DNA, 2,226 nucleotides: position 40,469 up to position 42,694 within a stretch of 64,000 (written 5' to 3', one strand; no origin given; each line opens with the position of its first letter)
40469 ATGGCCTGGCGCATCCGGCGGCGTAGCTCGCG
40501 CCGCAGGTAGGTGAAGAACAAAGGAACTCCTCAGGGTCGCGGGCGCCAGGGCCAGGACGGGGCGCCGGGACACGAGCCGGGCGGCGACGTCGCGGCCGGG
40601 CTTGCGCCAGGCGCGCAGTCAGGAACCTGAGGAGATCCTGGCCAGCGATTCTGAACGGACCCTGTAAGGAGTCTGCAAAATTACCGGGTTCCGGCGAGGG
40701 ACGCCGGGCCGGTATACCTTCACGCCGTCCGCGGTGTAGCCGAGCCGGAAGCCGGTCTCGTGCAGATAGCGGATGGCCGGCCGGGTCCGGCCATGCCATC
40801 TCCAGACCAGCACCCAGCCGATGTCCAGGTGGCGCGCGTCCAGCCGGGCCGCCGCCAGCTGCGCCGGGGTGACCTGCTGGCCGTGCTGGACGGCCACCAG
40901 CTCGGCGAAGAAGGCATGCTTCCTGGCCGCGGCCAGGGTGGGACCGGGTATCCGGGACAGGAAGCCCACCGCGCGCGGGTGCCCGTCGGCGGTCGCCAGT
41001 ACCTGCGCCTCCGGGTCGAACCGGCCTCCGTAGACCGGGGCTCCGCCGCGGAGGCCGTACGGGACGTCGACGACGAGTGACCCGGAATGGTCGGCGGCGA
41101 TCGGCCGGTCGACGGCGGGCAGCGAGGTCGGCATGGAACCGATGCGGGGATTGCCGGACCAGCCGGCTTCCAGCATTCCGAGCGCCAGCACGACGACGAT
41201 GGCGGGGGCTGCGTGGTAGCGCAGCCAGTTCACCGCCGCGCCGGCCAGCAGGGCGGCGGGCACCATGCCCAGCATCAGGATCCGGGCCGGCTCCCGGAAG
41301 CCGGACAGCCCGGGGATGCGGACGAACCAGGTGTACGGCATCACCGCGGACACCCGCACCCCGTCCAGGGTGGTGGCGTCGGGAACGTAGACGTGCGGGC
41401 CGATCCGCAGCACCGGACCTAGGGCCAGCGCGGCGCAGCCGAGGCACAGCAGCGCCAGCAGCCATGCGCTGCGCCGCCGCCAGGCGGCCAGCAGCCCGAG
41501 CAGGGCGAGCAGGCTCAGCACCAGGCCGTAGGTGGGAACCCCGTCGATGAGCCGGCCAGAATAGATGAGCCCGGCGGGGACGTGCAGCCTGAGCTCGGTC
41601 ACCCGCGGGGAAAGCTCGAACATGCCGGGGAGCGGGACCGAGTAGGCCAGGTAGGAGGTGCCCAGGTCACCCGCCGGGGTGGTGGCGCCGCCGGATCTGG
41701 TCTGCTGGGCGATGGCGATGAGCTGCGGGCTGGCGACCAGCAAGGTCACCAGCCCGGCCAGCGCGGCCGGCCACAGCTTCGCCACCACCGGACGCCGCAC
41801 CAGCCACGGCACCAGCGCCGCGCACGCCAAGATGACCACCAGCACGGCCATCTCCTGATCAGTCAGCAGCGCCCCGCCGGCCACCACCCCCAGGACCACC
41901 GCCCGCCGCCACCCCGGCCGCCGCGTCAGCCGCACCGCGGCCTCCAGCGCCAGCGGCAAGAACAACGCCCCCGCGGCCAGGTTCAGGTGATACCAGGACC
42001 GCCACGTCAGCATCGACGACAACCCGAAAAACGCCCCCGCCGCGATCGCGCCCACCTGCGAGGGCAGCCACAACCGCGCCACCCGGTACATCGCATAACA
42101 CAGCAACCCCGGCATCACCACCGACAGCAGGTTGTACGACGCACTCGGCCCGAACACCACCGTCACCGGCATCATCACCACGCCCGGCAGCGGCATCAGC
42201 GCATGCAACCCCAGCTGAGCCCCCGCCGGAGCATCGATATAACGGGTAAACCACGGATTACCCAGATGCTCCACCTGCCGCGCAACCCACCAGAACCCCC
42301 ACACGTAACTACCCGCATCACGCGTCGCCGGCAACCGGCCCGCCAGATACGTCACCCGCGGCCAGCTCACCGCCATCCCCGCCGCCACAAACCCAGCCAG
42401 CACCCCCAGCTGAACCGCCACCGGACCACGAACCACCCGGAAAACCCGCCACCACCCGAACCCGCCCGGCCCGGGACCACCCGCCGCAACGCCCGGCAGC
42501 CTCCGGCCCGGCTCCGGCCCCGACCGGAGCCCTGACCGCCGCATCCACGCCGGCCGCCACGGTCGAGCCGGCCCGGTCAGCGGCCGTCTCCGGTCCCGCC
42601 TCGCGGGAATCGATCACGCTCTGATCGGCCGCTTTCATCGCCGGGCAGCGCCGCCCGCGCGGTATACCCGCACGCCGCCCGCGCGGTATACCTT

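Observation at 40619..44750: Recent tandem duplication of a 2-kb GT-C-like membrane protein gene: 790-bp identical tract, frameshifted second copy, C-terminal 24-bp repeat expansion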

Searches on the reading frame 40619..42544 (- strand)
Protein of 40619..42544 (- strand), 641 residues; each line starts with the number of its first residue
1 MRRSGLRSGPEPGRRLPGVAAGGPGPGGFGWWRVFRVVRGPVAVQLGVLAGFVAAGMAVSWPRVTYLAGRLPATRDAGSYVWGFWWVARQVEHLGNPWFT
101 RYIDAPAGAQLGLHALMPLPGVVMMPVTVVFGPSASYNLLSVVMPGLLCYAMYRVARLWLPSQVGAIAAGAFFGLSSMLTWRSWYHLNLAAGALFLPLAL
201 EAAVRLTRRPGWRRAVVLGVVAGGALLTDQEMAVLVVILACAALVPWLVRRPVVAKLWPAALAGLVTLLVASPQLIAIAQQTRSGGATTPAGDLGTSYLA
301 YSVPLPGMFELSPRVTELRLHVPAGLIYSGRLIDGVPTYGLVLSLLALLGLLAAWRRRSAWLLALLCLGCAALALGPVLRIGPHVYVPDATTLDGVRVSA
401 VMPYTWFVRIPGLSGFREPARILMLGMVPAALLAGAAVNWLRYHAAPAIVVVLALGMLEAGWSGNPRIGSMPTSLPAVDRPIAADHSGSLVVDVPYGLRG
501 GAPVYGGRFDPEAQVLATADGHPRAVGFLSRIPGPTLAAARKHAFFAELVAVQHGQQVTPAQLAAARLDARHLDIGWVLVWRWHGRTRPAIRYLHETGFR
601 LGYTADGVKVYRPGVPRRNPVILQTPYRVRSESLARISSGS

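Call 7: search_protein_families(library=pfam, proteins=[window:40619-42544:-], max_evalue=1)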
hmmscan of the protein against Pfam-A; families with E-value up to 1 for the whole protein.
window:40619-42544:- (641 aa): 1 family
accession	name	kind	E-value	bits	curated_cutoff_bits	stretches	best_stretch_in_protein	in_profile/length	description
PF25397.1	DUF7887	-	0.0045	17.1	24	1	447-470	8-32/63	Domain of unknown function (DUF7887)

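Call 8: search_protein_families(library=ncbifam, proteins=[window:40619-42544:-], max_evalue=1)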
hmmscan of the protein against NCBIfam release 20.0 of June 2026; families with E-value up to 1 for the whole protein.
window:40619-42544:- (641 aa): 0 families

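Call 10: find_homologous_proteins(query=window:40619-42544:-, max_evalue=0.001)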
Query window:40619-42544:- (641 aa): 2779 proteins with E <= 0.001 among 8000 candidates; the best 120 are listed.
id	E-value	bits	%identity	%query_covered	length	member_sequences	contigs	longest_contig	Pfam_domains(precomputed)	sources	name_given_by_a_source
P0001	0.0e+0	1284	100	91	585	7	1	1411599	-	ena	-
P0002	0.0e+0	1257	94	94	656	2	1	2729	-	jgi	jgi:hypothetical protein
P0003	0.0e+0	1193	93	90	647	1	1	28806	-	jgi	jgi:hypothetical protein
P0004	0.0e+0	1167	89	91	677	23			-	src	-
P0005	0.0e+0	1036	82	90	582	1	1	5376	-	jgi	jgi:hypothetical protein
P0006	0.0e+0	1034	83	89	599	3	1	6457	-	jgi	jgi:hypothetical protein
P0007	0.0e+0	1034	81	90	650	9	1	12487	-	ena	-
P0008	0.0e+0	1030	80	92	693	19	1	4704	-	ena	-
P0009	0.0e+0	1028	81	90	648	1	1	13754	-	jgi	jgi:hypothetical protein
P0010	0.0e+0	1027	82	90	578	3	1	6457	-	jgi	jgi:hypothetical protein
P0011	0.0e+0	1022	78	93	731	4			-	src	-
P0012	0.0e+0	1021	80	91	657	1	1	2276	-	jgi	jgi:hypothetical protein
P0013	0.0e+0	1019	78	93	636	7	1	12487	-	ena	-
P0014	0.0e+0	1017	78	93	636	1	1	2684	-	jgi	-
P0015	1.8e-298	1010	77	95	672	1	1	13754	-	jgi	jgi:hypothetical protein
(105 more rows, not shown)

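Call 11: search_solved_structures(query=window:40619-42544:-, max_evalue=10)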
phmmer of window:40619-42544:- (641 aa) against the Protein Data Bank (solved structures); distinct sequences matched with E-value up to 10: 0.

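Call 12: find_encoding_contigs(protein=P0001, flank=10000, max_places=4)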
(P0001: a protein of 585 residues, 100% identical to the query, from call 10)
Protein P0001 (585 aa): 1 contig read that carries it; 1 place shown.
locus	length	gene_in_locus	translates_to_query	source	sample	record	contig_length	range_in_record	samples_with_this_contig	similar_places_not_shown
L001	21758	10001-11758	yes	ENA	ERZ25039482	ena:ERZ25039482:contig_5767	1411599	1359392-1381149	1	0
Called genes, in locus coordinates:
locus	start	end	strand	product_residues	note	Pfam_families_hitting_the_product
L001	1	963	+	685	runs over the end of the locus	PF00432:Prenyltrans (faint), PF13249:SQHop_cyclase_N, PF07678:TED_complement (faint), PF13243:SQHop_cyclase_C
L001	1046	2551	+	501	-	PF01048:PNP_UDP_1 (weak), PF02401:LYTB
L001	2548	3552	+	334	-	PF04055:Radical_SAM, PF11946:DUF3463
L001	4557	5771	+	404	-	PF03721:UDPG_MGDP_dh_N, PF00984:UDPG_MGDP_dh, PF03720:UDPG_MGDP_dh_C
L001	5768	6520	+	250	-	PF00535:Glycos_transf_2, PF13641:Glyco_tranf_2_3 (weak)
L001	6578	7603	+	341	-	PF01073:3Beta_HSD (faint), PF01370:Epimerase, PF07993:NAD_binding_4 (faint), PF13460:NAD_binding_10, PF16363:GDP_Man_Dehyd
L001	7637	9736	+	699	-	-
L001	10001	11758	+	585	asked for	-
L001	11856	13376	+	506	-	PF12704:MacB_PCD, PF02687:FtsX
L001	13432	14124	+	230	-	PF00005:ABC_tran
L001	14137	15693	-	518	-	-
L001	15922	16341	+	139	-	-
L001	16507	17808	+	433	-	PF20254:DMFA2_C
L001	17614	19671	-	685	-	PF07228:SpoIIE, PF13581:HATPase_c_2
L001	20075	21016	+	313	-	PF00294:PfkB, PF08543:Phos_pyr_kin (weak)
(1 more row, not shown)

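Call 13: find_encoding_contigs(protein=P0007, flank=10000, max_places=3)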
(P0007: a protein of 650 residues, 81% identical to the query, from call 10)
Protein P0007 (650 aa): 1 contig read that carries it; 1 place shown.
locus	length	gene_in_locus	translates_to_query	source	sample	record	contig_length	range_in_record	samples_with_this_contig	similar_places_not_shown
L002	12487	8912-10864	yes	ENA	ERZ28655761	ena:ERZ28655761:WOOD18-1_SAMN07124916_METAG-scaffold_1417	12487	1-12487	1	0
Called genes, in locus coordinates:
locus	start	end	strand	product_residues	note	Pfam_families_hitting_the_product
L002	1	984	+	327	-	?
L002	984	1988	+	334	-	PF04055:Radical_SAM, PF11946:DUF3463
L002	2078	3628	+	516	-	PF13231:PMT_2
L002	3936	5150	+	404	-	PF03721:UDPG_MGDP_dh_N, PF00984:UDPG_MGDP_dh, PF03720:UDPG_MGDP_dh_C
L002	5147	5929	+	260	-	PF00535:Glycos_transf_2, PF13641:Glyco_tranf_2_3 (weak)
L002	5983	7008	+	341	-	PF01073:3Beta_HSD (weak), PF01370:Epimerase, PF04321:RmlD_sub_bind (faint), PF07993:NAD_binding_4 (faint), PF13460:NAD_binding_10, PF16363:GDP_Man_Dehyd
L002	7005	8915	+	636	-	-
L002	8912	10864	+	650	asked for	-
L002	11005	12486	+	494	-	?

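Call 14: find_encoding_contigs(protein=P0009, flank=10000, max_places=3)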
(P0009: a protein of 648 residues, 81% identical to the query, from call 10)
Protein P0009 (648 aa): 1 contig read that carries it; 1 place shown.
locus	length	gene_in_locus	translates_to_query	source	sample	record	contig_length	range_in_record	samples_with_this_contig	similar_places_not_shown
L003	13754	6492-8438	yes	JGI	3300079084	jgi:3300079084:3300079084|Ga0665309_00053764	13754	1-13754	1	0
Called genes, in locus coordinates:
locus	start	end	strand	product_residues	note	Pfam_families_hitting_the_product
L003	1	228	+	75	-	?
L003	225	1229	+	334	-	PF04055:Radical_SAM, PF11946:DUF3463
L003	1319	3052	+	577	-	PF13231:PMT_2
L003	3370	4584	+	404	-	PF03721:UDPG_MGDP_dh_N, PF00984:UDPG_MGDP_dh, PF03720:UDPG_MGDP_dh_C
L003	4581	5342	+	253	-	PF00535:Glycos_transf_2, PF13641:Glyco_tranf_2_3 (weak)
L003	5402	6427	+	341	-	PF01073:3Beta_HSD (weak), PF01370:Epimerase, PF07993:NAD_binding_4 (faint), PF13460:NAD_binding_10, PF16363:GDP_Man_Dehyd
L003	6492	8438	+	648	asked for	-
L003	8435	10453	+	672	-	-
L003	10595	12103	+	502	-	-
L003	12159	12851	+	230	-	PF00005:ABC_tran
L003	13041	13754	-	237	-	?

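Call 20: find_related_loci(query=window:40619-42544:-, collection=genome_contigs, flank=6000)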
Query window:40619-42544:- (641 aa) in genome_contigs; peptide patterns used: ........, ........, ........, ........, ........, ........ (x = any residue, [..] = any of these).
148 stretches matched a pattern; 78 encode a relative of the query (tblastn E <= 1e-3); 73 distinct loci.
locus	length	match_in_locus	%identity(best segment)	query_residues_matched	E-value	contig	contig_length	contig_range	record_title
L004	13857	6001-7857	72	5-620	0e+0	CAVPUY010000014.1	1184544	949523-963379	MAG: uncultured Actinomycetes bacterium isolate MFD00008.bin.2.170 genome assembly, contig: contig_6112, whole genome sh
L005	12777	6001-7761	70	24-613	0e+0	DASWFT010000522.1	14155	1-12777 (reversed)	MAG TPA_asm: Streptosporangiaceae bacterium isolate SMAG_U2796 k141_2059456, whole genome shotgun sequence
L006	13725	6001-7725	70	41-612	0e+0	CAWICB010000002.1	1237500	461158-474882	MAG: uncultured Actinomycetes bacterium isolate MFD09567.bin.1.80 genome assembly, contig: contig_16985, whole genome sh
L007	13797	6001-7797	67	39-623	0e+0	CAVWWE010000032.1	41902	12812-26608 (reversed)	MAG: uncultured Actinomycetes bacterium isolate MFD09603.bin.2.99 genome assembly, contig: contig_35461, whole genome sh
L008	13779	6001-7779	65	17-614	0e+0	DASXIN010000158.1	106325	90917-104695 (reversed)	MAG TPA_asm: Streptosporangiaceae bacterium isolate SMAG_U5222 k141_3406001, whole genome shotgun sequence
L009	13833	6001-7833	65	11-612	0e+0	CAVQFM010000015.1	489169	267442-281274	MAG: uncultured Actinomycetes bacterium isolate MFD05841.bin.1.133 genome assembly, contig: contig_36840, whole genome s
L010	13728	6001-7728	66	38-612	0e+0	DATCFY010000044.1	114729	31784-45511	MAG TPA_asm: Streptosporangiaceae bacterium isolate SMAG_U7792 k141_1918, whole genome shotgun sequence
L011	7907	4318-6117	69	17-619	0e+0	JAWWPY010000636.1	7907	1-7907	MAG: Streptosporangiaceae bacterium isolate BP_381 scaffold_3445760, whole genome shotgun sequence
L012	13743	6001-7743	70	37-613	0e+0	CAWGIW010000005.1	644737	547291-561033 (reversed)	MAG: uncultured Actinomycetes bacterium isolate MFD09603.bin.2.175 genome assembly, contig: contig_30781, whole genome s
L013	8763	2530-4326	70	13-614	0e+0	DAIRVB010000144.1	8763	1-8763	MAG TPA_asm: Streptosporangiaceae bacterium isolate CTOTU25338 NODE_3591_length_8763_cov_6.406293, whole genome shotgun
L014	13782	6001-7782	65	17-612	0e+0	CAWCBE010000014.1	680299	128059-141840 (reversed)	MAG: uncultured Actinomycetes bacterium isolate MFD05502.bin.1.155 genome assembly, contig: contig_8089, whole genome sh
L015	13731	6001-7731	65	45-619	0e+0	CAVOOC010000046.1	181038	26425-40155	MAG: uncultured Actinomycetes bacterium isolate MFD10064.bin.2.68 genome assembly, contig: contig_9149, whole genome sho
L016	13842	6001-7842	59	30-635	0e+0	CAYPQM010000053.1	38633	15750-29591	MAG TPA_asm: uncultured Streptosporangiaceae bacterium isolate binchicken_co241_145 genome assembly, contig: NODE_974_le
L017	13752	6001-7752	66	36-612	0e+0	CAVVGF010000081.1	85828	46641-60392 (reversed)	MAG: uncultured Actinomycetes bacterium isolate MFD01138.bin.3.73 genome assembly, contig: contig_81905, whole genome sh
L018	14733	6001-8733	58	37-635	0e+0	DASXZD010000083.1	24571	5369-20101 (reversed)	MAG TPA_asm: Streptosporangiaceae bacterium isolate SMAG_U4842 k141_710149, whole genome shotgun sequence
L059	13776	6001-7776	77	41-622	0e+0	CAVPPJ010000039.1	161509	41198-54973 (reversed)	MAG: uncultured Actinomycetes bacterium isolate MFD00031.bin.1.111 genome assembly, contig: contig_46863, whole genome s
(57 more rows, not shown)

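Call 29: search_protein_families(library=pfam, alignment_id=A2, max_evalue=0.01)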
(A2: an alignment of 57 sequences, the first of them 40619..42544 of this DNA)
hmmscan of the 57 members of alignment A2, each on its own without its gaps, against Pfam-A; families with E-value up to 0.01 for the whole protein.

A. member 1, window:40619-42544:- (641 aa): 1 family
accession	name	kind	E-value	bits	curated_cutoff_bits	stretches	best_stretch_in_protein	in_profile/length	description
PF25397.1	DUF7887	-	0.0045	17.1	24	0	447-470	8-32/63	Domain of unknown function (DUF7887)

B. families by the number of members that match (of 57 scanned): 4 families
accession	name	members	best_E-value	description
PF13231.12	PMT_2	11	1.7e-06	Dolichyl-phosphate-mannose-protein mannosyltransferase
PF11992.13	TgpA_N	1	0.00046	TgpA N-terminal domain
PF00122.25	E1-E2_ATPase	1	0.0036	E1-E2 ATPase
PF25397.1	DUF7887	1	0.0045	Domain of unknown function (DUF7887)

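Call 30: search_solved_structures(query=A2, max_evalue=10)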
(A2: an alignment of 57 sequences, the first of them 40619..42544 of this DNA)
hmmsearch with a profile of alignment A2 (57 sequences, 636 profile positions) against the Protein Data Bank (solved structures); distinct sequences matched with E-value up to 10: 0.

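Call 38: predict_structure(alignment_id=A2)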
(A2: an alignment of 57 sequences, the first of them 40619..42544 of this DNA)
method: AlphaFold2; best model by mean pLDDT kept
length: 641 residues; sequences in the alignment: 57
mean_pLDDT: 71.9   pTM: 0.77
mean pLDDT of the five models: 71.9, 71.0, 70.1, 66.4, 62.6
residues with pLDDT >= 90: 162; 70-90: 222; 50-70: 124; < 50: 133
segments of 3 or more residues with pLDDT < 50: 1-30, 99-117, 286-295, 389-394, 495-532, 583-585, 618-641
pLDDT, mean of each block of 10 residues (from residue 1): 33 40 42 56 92 92 72 69 71 57 36 52 83 84 93 94 95 90 78 89 93 96 83 83 89 89 94 74 51 50 79 80 80 76 95 94 91 72 56 47 55 64 88 97 96 90 69 68 62 48 32 37 39 57 80 82 91 78 61 89 82 66 41 43 41
secondary structure, 60 per line:
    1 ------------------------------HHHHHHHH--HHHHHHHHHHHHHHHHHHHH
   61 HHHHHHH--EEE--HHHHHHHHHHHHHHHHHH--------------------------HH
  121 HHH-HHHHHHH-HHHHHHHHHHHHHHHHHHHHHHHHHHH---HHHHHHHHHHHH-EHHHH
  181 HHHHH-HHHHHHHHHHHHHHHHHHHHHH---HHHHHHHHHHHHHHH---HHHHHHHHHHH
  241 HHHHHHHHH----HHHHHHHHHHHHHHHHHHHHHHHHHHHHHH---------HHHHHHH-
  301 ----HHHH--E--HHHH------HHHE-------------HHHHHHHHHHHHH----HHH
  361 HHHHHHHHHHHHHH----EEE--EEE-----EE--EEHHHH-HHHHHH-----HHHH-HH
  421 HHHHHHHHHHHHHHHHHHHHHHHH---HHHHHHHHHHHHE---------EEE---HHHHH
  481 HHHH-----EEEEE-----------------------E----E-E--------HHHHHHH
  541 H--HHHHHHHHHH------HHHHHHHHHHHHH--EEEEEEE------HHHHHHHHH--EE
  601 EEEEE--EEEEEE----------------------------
elements in order: H31-38 H41-67 E70-72 H75-92 H119-123 H125-131 H133-159 H163-174 H177-185 H187-208 H212-226 H230-249 H254-283 H293-299 H305-308 H314-317 H341-353 H358-374 E379-381 E384-386 H398-401 H403-408 H414-417 H419-444 H448-459 E470-472 H476-484 E490-494 H534-541 H544-553 H560-572 E575-581 H588-596 E599-605 E608-613
